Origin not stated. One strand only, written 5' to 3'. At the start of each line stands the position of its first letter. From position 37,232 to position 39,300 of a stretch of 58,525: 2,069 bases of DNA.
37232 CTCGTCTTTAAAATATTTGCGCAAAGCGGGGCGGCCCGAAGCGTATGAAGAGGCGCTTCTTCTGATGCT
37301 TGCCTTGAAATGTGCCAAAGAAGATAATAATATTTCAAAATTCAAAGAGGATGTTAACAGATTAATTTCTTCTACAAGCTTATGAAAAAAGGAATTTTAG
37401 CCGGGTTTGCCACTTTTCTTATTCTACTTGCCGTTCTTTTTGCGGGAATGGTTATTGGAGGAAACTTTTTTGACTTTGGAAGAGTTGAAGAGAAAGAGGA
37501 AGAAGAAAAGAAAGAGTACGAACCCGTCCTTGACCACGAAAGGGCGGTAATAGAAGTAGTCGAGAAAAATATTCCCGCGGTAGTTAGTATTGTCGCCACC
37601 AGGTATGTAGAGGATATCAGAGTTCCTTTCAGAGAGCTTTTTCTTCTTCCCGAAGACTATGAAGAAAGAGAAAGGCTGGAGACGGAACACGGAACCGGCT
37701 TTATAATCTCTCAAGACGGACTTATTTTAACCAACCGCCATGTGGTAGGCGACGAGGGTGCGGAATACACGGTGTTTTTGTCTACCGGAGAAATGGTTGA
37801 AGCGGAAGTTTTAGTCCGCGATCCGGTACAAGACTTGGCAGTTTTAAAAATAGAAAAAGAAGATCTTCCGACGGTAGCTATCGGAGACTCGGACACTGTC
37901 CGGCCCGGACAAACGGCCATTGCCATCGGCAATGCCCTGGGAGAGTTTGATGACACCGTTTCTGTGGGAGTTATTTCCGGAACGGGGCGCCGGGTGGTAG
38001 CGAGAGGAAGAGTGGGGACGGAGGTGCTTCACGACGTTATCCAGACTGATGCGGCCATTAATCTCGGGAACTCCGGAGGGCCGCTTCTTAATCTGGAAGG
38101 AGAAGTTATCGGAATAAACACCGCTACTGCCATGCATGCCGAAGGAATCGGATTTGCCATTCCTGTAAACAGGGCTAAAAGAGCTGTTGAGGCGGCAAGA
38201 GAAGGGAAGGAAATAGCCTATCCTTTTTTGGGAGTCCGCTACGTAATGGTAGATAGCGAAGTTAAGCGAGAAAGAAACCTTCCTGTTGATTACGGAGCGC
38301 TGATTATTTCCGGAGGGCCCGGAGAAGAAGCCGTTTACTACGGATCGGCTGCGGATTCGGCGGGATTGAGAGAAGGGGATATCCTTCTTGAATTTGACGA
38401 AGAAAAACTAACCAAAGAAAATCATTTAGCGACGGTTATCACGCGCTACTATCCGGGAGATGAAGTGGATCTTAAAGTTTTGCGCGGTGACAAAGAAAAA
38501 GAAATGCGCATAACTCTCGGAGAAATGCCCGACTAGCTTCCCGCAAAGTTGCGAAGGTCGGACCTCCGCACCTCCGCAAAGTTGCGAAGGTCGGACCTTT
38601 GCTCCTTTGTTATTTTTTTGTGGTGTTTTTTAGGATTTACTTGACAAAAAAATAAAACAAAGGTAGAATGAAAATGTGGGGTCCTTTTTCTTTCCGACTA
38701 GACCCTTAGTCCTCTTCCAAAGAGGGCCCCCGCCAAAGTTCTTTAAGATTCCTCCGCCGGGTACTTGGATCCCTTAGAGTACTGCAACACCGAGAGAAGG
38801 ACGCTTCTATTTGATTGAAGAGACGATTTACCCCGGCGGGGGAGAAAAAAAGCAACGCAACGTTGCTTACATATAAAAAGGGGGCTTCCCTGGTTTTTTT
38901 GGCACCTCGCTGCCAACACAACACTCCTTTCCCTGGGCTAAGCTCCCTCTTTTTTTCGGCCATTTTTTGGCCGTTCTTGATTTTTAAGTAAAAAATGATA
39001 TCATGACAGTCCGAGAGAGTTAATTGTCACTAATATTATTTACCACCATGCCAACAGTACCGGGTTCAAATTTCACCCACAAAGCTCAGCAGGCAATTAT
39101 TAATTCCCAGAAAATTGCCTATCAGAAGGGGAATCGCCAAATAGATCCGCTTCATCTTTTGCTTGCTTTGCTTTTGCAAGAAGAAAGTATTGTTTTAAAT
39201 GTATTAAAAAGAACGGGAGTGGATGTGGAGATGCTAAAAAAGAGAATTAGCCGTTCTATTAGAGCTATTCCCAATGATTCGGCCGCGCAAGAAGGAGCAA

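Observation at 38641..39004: A ~280-nt GC-rich structured RNA with its own consensus promoter and terminator, upstream of clpB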

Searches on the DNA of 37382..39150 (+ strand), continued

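Call 100: search_with_rna_model(model_id=R2, sources=[window, L001, L002, L003, L004, L005, L006, L007, L008, L009, L010, L011, L012, L013, L014, L015, L016, L017, L018, L019, L020, L021, L022, L023, L024, L025, L026, L027, L028, L029, L030, L031, L032, L033, L034, L035, L036, L037, L038, L039, L040, L041, L042, L043, L044, L045, L046, L047, L048, L049, L050, L051, L052, L053, L054, L055, L056, L057, L058, L059, L060, L061, L062, L073, L106, L107, L108, L109, L110, L111, L112, L113, L114, L115, L116], max_evalue=10, show_alignments=4)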
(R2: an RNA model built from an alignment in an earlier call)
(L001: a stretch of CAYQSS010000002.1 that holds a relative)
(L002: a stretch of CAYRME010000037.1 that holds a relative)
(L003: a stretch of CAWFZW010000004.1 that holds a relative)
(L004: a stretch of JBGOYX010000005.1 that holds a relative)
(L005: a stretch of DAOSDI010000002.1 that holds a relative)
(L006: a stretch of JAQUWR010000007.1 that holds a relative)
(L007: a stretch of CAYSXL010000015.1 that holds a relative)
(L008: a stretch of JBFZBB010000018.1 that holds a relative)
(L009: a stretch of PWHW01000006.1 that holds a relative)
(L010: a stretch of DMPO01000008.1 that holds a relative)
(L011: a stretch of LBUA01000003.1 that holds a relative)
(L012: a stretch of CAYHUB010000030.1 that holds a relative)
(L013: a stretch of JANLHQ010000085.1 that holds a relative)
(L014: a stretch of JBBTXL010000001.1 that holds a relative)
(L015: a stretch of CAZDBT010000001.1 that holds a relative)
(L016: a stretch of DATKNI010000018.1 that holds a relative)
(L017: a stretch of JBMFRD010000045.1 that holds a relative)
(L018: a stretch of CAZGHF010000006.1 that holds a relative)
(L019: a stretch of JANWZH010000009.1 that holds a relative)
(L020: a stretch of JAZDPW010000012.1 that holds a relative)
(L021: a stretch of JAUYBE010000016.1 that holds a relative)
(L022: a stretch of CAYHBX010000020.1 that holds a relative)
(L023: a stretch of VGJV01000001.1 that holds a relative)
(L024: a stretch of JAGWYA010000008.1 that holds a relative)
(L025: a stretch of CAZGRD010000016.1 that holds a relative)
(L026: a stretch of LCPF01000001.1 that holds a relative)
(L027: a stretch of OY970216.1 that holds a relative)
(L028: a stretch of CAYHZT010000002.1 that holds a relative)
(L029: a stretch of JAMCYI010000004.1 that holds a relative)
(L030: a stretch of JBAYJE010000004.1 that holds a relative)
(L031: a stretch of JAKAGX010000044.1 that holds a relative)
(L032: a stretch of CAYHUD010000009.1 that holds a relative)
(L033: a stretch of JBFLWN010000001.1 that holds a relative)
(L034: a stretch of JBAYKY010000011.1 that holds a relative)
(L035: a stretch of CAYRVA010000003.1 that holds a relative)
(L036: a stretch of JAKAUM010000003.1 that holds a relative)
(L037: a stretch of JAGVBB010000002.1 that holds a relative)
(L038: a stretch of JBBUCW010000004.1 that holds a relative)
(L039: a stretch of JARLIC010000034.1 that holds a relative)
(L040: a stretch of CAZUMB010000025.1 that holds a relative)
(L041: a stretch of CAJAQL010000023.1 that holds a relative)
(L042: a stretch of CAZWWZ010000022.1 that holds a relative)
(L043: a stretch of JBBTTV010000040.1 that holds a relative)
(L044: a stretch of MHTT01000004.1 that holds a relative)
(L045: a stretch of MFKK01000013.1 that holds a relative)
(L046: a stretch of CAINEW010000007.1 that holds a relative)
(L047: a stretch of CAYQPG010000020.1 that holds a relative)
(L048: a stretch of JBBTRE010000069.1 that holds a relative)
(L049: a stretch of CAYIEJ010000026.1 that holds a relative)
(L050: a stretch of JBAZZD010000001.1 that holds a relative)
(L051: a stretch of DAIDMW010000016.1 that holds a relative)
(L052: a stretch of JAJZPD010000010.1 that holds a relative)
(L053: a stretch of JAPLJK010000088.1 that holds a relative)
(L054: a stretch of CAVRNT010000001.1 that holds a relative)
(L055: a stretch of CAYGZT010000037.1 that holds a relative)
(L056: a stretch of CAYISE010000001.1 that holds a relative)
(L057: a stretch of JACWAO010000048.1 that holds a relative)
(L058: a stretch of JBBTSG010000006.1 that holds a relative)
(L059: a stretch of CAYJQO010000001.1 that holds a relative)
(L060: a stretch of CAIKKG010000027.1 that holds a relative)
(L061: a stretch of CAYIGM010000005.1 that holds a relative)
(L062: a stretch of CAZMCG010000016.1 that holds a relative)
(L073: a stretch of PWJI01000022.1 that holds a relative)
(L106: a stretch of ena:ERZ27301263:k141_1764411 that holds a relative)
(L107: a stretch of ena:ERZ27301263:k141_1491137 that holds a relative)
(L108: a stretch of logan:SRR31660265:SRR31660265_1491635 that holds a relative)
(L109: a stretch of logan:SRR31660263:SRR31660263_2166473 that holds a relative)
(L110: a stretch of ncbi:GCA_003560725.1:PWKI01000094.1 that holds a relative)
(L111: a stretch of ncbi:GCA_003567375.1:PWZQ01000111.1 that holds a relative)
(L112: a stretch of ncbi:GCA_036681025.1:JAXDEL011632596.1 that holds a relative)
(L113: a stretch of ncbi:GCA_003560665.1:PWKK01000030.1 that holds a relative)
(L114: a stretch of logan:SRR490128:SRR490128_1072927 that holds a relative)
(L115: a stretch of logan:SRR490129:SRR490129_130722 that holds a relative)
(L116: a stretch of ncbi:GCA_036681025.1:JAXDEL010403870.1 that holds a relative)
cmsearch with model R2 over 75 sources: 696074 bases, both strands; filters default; matches with E-value up to 10: 18.
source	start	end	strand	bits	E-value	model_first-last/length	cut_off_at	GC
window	38877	38976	+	132.3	2.4e-25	1-100/100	no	0.52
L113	3280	3372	+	51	5.3e-08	1-100/100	no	0.46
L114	2928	3020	+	51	5.3e-08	1-100/100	no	0.46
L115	2220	2312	+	51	5.3e-08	1-100/100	no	0.46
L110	4454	4555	+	28.6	0.0032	1-100/100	no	0.42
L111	1703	1805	+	25.3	0.017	1-100/100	no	0.42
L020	6870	6924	+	21.9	0.087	1-100/100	no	0.4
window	13557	13652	-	19.4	0.31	1-100/100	no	0.38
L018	4313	4398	+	17.1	0.93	1-100/100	no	0.47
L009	9195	9244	+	16.2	1.5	1-100/100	no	0.36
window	13004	13066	+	14.8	2.9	1-100/100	no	0.49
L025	3176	3269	+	14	4.3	1-100/100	no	0.4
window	38848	38930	-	13.4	5.8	1-100/100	no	0.46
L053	1217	1260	+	13.4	5.8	1-100/100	no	0.48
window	29400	29458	-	13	6.8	1-100/100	no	0.41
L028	1574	1623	+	12.4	9.3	1-100/100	no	0.4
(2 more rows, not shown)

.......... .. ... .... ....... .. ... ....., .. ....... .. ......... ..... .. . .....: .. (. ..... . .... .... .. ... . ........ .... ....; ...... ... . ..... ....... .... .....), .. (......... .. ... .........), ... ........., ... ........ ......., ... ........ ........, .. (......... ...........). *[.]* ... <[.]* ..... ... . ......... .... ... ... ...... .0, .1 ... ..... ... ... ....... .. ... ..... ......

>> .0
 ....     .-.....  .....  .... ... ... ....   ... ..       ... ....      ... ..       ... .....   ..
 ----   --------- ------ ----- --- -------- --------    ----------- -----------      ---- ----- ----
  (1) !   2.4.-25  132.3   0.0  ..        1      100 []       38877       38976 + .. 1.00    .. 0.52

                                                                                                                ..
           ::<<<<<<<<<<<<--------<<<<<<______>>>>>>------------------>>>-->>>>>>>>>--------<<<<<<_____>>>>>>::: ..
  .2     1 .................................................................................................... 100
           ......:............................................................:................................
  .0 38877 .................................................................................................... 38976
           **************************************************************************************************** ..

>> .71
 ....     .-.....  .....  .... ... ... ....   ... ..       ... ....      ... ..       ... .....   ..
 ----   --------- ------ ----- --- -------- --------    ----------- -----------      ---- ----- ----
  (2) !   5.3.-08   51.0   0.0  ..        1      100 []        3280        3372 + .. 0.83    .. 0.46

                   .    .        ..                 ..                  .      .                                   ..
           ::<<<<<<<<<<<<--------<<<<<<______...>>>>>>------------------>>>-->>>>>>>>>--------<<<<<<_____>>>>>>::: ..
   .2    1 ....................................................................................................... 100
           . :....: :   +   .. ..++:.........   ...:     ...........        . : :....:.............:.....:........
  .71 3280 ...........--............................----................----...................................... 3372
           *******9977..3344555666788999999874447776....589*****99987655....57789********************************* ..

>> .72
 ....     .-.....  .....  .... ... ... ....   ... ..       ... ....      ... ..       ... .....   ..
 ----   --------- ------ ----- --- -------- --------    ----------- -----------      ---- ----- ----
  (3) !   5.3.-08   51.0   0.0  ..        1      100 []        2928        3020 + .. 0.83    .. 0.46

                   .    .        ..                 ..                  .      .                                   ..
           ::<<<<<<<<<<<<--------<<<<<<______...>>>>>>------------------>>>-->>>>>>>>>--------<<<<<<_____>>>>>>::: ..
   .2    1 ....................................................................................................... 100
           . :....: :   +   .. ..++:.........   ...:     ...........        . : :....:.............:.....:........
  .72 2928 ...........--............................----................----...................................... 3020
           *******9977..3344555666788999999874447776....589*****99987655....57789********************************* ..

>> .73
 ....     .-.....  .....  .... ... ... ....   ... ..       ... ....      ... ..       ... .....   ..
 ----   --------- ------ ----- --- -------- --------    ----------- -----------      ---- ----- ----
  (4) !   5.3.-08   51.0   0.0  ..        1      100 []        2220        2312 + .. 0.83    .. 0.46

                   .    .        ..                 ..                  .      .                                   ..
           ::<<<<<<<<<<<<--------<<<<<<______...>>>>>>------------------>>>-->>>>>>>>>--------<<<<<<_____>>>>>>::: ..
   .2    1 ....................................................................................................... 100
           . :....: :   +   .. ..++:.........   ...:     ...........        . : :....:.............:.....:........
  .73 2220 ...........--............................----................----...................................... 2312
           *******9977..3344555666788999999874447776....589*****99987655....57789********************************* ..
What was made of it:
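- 38879..38956 (+): Conserved 3' domain, T1: G-rich 5' arm and CU-rich 3' arm (38879-38890/38935-38948) followed by U7 (38950-38956). Inside it, hairpin 38899-38916 displays CCUCGC (invariant CACCUCGC = 38903-38910), then unpaired ACACUCCUUU (38921-38930). The CM built on it hits L113-L115 (51 bits, E = 5e-8) and L110/L111 (25-29 bits) (call 100).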

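Call 103: search_with_rna_model(model_id=R2, sources=[L117], max_evalue=10, show_alignments=1)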
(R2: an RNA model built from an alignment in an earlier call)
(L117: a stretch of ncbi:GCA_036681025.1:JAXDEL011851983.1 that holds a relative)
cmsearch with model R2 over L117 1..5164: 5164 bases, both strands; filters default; matches with E-value up to 10: 0.
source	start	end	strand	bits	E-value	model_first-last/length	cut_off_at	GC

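Call 104: search_with_rna_model(model_id=R1, sources=[window, L111, L106], max_evalue=0.01, make_alignment=true)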
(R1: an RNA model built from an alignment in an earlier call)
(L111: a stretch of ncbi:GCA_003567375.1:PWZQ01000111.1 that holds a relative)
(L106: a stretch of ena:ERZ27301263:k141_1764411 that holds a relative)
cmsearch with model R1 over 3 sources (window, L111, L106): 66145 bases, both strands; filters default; matches with E-value up to 0.01: 4.
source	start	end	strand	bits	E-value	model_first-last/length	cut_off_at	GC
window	38676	38870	+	258.3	1.8e-66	1-195/195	no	0.51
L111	1507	1704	+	47.4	3.9e-11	1-195/195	no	0.41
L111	1576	1736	-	21.1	0.00031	1-195/195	no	0.36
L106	3090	3196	+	17.1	0.0036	1-92/195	3'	0.46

Alignment A5: 4 matches aligned to the model, 275 columns, each read 5' to 3' on its own strand. Consensus structure (alignment columns), stored with it:
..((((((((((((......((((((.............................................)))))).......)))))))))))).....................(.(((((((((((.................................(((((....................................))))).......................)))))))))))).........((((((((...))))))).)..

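Call 105: search_with_rna_model(model_id=R2, sources=[window, L111, L113], max_evalue=0.05, make_alignment=true)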
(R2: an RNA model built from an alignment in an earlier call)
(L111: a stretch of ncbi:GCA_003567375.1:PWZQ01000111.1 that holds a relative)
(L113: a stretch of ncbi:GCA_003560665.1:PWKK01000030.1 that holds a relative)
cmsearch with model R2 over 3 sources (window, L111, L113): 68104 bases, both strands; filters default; matches with E-value up to 0.05: 4.
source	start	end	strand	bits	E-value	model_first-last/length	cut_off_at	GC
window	38877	38976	+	132.3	2.4e-26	1-100/100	no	0.52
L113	3280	3372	+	51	5.2e-09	1-100/100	no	0.46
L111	1703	1805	+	25.3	0.0016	1-100/100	no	0.42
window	13557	13652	-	19.4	0.03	1-100/100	no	0.38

Alignment A6: 4 matches aligned to the model, 143 columns, each read 5' to 3' on its own strand. Consensus structure (alignment columns), stored with it:
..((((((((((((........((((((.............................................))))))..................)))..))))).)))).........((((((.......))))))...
